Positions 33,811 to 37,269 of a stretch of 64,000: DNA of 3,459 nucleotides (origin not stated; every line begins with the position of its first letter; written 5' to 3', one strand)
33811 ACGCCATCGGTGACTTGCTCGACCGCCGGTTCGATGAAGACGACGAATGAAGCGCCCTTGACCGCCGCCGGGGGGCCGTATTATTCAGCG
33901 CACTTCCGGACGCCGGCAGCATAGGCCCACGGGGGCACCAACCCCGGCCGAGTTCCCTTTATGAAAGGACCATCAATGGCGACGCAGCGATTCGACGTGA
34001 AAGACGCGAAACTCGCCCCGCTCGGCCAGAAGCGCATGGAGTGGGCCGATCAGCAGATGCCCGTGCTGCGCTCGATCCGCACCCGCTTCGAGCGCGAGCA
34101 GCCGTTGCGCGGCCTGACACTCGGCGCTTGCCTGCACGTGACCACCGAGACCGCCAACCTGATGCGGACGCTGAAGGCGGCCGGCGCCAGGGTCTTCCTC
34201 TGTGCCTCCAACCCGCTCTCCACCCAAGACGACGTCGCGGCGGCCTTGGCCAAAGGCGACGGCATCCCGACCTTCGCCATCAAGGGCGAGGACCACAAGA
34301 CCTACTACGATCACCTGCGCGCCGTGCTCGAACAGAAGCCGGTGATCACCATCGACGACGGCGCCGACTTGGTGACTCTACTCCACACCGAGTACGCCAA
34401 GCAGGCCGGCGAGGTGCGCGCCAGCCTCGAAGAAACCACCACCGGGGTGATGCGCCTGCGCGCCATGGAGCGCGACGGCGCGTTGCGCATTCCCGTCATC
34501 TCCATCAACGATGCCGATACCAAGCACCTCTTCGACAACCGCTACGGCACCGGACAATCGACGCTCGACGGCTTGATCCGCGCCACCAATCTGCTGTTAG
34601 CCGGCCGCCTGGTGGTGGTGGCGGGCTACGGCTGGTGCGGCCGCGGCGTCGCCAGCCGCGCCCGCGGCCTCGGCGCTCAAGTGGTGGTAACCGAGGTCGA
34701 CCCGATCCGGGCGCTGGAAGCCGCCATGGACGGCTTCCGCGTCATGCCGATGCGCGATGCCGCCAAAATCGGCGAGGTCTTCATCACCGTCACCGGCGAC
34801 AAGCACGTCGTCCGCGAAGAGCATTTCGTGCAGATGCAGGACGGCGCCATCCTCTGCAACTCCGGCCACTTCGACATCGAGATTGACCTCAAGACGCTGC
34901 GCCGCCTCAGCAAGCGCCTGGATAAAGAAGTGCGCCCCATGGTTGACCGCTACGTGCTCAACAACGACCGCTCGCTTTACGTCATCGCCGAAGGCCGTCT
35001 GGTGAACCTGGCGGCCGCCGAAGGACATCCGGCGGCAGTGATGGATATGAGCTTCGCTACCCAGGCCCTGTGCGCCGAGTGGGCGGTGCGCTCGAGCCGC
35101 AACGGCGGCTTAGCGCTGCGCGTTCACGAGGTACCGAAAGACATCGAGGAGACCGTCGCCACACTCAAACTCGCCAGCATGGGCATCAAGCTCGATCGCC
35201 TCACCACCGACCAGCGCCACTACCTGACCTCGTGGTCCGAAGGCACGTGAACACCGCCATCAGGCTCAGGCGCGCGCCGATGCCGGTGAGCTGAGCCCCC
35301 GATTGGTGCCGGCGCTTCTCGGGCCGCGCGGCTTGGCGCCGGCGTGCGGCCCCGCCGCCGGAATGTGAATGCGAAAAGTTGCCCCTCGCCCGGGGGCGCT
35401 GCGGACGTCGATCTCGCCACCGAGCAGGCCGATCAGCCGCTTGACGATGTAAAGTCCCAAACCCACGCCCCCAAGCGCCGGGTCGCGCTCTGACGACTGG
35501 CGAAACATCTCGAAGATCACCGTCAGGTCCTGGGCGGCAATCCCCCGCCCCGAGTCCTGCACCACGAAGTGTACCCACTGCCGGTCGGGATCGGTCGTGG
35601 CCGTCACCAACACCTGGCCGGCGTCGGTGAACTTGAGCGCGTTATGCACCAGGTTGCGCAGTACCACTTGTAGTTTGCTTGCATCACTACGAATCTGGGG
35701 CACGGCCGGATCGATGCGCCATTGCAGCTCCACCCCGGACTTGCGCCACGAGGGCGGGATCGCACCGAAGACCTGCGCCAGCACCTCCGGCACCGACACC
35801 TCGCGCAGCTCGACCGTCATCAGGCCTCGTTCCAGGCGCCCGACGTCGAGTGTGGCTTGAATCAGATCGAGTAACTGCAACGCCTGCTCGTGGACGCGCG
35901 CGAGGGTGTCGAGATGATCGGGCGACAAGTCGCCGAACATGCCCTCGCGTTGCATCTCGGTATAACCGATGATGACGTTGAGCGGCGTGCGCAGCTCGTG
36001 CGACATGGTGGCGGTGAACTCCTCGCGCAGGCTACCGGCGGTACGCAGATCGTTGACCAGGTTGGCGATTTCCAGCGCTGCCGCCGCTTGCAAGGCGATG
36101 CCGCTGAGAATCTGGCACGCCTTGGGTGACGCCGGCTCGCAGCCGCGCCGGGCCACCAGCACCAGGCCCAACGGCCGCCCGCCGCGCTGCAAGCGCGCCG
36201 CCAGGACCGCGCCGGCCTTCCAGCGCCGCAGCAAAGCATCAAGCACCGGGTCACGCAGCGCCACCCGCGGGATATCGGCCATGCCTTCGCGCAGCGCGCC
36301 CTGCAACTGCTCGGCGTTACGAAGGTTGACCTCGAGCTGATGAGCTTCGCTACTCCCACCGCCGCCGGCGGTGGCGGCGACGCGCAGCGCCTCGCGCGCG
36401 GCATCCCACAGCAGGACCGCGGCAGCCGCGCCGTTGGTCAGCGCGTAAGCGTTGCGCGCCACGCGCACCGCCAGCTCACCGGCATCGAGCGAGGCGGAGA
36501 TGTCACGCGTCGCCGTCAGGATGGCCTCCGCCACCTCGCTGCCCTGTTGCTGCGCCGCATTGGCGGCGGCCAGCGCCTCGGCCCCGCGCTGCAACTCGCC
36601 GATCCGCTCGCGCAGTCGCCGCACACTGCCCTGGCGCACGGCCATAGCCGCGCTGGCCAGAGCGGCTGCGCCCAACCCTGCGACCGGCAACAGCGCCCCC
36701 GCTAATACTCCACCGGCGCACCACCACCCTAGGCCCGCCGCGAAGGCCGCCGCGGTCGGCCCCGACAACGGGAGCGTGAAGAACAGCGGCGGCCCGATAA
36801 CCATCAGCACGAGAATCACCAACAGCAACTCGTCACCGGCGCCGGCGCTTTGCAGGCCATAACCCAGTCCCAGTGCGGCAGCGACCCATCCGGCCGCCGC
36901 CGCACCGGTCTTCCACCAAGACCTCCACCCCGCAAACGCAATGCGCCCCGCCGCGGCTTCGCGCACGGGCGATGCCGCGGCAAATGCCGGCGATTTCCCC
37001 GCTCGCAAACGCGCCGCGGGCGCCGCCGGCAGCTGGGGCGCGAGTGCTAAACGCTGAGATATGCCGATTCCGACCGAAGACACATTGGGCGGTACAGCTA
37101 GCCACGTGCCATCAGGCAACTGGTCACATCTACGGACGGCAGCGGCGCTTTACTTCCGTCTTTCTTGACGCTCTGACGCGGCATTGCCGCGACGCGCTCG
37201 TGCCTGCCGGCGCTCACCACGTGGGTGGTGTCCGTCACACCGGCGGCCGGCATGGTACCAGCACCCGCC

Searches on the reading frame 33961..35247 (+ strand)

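Call 47: search_protein_families(library=pfam, proteins=[window:33961-35247:+], max_evalue=0.0001)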
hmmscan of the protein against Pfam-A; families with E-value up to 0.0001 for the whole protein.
window:33961-35247:+ (429 aa): 4 families
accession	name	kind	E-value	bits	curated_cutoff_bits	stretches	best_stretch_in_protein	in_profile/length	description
PF05221.23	AdoHcyase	-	1e-57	196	25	2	11-148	2-143/299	S-adenosyl-L-homocysteine hydrolase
PF00670.27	AdoHcyase_NAD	-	3.6e-55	186.9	27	1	193-354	1-161/162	S-adenosyl-L-homocysteine hydrolase, NAD binding domain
PF07991.19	KARI_N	-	1.2e-06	28.7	20.6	1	213-309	2-102/165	Acetohydroxy acid isomeroreductase, NADPH-binding domain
PF02826.25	2-Hacid_dh_C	-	1.4e-06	28.3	25.1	1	212-302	33-127/178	D-isomer specific 2-hydroxyacid dehydrogenase, NAD binding domain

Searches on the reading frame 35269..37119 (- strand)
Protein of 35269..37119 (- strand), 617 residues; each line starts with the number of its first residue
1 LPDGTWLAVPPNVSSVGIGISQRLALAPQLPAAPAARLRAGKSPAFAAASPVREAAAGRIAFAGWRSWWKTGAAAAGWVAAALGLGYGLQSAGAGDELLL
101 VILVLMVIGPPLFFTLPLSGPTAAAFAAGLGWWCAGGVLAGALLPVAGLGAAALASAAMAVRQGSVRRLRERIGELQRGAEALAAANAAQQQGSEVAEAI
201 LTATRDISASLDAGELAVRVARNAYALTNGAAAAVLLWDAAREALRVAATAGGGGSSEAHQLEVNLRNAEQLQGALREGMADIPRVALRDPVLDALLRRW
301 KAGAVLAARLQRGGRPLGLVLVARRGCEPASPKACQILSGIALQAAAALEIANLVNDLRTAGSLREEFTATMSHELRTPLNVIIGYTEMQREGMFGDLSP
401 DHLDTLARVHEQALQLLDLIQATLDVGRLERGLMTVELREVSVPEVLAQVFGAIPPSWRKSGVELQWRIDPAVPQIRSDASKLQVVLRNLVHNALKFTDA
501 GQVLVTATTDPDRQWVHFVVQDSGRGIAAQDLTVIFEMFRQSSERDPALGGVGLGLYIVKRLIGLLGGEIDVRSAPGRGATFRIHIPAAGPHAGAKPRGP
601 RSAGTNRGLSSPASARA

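Call 48: search_protein_families(library=pfam, proteins=[window:35269-37119:-], max_evalue=0.0001)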
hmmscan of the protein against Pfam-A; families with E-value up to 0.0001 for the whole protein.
window:35269-37119:- (617 aa): 2 families
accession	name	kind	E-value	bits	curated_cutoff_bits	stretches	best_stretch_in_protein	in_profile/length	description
PF02518.31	HATPase_c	-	6.5e-28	97.8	26.4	1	479-588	2-109/111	Histidine kinase-, DNA gyrase B-, and HSP90-like ATPase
PF00512.31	HisKA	-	5.3e-17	62.1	26.9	1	365-432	2-66/66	His Kinase A (phospho-acceptor) domain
